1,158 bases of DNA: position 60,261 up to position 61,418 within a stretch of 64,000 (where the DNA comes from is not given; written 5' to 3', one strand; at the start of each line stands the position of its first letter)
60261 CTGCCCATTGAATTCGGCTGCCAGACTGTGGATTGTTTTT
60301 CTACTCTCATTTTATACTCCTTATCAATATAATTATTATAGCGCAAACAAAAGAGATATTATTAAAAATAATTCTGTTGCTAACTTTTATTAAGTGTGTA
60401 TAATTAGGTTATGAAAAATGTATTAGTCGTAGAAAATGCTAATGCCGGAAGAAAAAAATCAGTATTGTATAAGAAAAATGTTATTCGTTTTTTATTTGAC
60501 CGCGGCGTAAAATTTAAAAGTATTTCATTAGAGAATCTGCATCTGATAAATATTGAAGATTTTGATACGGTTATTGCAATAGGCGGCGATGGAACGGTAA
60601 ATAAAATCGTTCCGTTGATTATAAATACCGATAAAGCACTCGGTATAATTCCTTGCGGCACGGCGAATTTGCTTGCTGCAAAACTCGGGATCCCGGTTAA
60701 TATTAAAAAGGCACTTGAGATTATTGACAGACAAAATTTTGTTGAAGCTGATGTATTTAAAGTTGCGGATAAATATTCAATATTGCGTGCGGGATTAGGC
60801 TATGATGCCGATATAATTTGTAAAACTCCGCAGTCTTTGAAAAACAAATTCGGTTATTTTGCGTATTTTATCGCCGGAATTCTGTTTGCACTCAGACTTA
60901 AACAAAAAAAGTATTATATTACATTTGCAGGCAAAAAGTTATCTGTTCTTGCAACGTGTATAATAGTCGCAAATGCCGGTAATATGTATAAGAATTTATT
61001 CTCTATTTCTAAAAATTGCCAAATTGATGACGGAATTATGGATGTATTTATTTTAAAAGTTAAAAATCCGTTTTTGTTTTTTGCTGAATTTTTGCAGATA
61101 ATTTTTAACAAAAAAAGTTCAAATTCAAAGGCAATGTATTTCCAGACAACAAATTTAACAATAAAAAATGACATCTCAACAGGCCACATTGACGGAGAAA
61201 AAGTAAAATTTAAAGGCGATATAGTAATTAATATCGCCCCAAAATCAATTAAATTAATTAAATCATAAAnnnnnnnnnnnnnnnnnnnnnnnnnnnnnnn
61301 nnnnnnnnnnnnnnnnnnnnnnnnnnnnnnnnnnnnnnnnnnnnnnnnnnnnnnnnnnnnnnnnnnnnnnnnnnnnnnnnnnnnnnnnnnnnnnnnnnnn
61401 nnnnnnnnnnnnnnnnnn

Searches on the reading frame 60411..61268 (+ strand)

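Call 61: search_protein_families(library=pfam, proteins=[window:60411-61268:+], max_evalue=0.00001)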
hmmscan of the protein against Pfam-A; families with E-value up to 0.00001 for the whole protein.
window:60411-61268:+ (285 aa): 2 families
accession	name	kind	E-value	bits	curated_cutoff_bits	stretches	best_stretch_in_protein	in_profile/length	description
PF00781.29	DAGK_cat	-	2.4e-20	72.8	23.6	1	4-118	2-125/125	Diacylglycerol kinase catalytic domain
PF19279.4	YegS_C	-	1.2e-08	35.3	27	1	130-283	6-157/158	YegS C-terminal NAD kinase beta sandwich-like domain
